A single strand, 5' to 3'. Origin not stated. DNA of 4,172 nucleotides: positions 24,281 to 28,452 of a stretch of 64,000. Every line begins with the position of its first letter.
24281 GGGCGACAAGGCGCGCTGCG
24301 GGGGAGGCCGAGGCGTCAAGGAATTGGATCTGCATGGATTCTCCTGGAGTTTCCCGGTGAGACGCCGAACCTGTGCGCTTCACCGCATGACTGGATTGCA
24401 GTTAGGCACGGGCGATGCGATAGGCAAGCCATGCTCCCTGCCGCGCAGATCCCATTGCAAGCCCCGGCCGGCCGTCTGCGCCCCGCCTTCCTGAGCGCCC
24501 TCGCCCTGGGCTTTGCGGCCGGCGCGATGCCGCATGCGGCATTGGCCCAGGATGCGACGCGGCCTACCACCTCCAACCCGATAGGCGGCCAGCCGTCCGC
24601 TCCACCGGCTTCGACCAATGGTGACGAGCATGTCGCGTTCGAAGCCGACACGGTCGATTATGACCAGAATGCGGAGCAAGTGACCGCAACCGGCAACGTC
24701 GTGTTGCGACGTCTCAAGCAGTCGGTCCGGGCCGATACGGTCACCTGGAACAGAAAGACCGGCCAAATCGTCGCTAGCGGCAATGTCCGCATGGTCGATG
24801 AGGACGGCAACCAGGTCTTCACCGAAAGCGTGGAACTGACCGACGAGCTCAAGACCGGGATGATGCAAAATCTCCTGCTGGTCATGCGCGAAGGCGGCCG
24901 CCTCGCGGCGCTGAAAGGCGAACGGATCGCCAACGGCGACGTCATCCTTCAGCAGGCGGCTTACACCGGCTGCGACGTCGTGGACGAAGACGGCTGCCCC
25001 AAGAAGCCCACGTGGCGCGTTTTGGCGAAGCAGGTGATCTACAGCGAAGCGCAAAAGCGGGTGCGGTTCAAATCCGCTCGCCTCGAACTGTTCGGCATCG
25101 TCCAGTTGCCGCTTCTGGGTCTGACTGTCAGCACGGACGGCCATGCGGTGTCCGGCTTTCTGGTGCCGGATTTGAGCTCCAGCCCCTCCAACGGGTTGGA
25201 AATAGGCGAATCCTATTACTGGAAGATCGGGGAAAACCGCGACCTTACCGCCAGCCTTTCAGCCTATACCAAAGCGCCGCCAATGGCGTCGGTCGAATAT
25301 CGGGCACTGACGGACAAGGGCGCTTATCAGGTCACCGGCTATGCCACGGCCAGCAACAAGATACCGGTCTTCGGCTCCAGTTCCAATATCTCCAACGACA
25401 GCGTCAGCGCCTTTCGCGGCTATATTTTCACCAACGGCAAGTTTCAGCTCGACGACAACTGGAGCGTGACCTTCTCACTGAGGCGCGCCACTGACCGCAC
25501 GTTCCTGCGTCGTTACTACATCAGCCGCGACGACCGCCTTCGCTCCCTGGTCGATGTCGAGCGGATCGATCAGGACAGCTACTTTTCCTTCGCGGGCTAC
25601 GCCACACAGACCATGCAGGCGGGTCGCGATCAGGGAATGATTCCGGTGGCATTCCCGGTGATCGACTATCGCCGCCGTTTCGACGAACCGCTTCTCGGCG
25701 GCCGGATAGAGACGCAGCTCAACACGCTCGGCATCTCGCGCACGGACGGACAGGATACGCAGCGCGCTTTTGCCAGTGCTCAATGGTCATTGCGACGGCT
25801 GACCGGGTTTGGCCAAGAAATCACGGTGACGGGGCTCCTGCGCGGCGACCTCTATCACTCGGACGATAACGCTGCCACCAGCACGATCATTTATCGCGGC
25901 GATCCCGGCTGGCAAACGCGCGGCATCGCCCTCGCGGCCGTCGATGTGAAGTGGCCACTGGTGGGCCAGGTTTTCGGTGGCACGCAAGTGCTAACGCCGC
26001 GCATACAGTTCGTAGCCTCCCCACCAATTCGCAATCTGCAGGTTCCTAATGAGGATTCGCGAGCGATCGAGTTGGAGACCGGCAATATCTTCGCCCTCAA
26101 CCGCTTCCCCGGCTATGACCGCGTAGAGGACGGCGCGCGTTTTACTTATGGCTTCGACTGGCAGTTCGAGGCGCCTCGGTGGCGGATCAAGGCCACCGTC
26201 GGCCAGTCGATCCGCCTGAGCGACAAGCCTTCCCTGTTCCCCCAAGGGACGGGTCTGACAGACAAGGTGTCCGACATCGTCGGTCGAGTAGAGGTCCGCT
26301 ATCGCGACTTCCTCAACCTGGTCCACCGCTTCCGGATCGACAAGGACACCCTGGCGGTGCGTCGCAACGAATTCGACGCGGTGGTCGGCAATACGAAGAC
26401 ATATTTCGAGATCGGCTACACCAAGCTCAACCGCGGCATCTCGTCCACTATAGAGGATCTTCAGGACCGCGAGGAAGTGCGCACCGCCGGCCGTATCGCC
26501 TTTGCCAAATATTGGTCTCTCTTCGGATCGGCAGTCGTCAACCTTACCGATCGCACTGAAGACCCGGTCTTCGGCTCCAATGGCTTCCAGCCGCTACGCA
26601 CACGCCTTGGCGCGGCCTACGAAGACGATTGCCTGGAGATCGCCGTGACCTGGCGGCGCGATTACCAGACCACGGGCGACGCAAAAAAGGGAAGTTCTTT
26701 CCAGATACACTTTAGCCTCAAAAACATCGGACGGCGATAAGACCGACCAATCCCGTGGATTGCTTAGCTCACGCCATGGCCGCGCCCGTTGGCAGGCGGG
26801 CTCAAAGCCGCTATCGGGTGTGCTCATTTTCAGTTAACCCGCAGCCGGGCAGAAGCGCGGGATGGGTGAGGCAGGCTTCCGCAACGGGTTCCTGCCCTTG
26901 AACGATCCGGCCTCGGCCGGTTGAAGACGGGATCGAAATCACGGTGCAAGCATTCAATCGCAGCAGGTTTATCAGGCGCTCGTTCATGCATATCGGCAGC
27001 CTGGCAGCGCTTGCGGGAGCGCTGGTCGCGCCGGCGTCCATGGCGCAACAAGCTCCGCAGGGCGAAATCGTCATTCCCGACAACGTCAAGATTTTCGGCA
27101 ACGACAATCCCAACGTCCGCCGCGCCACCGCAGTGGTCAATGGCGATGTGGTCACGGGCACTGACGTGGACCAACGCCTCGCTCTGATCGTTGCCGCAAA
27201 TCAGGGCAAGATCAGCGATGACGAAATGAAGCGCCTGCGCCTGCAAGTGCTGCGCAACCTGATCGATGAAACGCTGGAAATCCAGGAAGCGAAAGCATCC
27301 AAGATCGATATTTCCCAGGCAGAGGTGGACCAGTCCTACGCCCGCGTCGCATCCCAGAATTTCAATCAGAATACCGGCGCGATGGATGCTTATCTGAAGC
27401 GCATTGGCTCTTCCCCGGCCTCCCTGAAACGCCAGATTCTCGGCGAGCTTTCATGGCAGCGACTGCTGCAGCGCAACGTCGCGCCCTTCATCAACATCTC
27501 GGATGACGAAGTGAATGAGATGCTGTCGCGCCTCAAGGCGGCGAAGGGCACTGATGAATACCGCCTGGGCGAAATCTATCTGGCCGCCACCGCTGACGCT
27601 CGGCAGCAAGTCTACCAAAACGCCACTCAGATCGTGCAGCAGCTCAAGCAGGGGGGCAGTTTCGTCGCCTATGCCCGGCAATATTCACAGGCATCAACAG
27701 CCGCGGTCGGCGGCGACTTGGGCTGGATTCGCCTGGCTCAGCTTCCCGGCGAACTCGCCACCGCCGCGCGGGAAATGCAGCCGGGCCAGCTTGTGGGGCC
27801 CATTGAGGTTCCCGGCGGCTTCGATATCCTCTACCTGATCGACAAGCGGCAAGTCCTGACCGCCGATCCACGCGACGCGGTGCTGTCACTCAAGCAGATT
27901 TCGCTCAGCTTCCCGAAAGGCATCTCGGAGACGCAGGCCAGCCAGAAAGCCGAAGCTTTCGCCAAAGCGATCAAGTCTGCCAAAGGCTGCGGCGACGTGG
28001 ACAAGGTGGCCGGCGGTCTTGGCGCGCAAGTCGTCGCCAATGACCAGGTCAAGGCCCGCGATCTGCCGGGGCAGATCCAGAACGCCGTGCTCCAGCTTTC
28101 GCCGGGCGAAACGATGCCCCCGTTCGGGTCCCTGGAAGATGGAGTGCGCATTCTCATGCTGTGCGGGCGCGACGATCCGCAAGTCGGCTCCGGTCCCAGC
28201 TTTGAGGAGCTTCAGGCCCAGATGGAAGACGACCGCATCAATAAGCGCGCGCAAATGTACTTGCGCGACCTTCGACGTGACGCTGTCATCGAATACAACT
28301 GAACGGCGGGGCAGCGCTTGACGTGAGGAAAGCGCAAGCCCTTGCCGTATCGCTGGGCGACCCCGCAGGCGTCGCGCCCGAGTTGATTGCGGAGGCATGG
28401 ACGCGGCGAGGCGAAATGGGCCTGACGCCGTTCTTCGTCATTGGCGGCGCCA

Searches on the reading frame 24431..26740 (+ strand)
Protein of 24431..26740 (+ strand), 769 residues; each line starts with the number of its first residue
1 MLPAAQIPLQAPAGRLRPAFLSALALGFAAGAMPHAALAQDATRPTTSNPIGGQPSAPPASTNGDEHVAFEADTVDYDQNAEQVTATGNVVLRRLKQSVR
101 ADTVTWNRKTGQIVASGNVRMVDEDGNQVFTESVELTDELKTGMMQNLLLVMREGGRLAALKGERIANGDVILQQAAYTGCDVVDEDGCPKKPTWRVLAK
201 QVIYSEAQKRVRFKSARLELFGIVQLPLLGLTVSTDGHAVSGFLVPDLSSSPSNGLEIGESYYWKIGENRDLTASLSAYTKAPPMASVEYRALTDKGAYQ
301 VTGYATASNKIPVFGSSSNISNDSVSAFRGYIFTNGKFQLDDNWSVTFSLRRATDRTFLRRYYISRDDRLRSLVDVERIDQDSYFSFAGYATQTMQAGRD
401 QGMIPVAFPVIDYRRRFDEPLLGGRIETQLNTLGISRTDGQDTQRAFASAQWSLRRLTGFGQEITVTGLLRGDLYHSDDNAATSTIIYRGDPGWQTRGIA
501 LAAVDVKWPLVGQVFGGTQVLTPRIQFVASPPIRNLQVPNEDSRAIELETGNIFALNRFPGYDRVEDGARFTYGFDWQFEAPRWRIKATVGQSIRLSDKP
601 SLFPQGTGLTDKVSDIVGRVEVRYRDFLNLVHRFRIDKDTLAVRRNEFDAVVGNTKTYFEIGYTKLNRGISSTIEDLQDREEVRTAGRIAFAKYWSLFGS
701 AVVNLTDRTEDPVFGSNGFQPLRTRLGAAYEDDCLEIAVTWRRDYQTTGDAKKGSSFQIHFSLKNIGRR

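Call 14: search_protein_families(library=pfam, proteins=[window:24431-26740:+])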
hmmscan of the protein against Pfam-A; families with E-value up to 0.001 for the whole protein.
window:24431-26740:+ (769 aa): 2 families
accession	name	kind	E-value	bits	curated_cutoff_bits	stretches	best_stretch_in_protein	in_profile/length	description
PF04453.20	LptD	-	1.7e-62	212.4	22.4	1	328-695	2-384/384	LPS transport system D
PF03968.19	LptD_N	-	4.2e-05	24.2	20.4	1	71-139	3-67/113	LptA/(LptD N-terminal domain) LPS transport protein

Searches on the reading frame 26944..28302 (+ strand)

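Call 14: search_protein_families(library=pfam, proteins=[window:26944-28302:+])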
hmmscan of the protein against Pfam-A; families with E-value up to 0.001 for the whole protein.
window:26944-28302:+ (452 aa): 6 families
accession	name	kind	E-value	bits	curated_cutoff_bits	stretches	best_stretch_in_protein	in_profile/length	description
PF00639.27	Rotamase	-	1.6e-22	80.7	21.7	1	215-300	10-97/97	PPIC-type PPIASE domain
PF13145.12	Rotamase_2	-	4.6e-13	50.5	27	1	185-302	1-109/121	PPIC-type PPIASE domain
PF13616.12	Rotamase_3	-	1.9e-11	44.9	22.5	1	201-301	11-115/116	PPIC-type PPIASE domain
PF09312.16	SurA_N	-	4.9e-11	43.3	30.8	1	60-173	3-116/118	SurA N-terminal domain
PF13624.11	SurA_N_3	-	3.4e-10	40.4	27.2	1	58-174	40-161/162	SurA-like N-terminal domain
PF13623.11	SurA_N_2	-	9.5e-08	32.5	28.5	1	58-149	39-138/145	SurA-like N-terminal domain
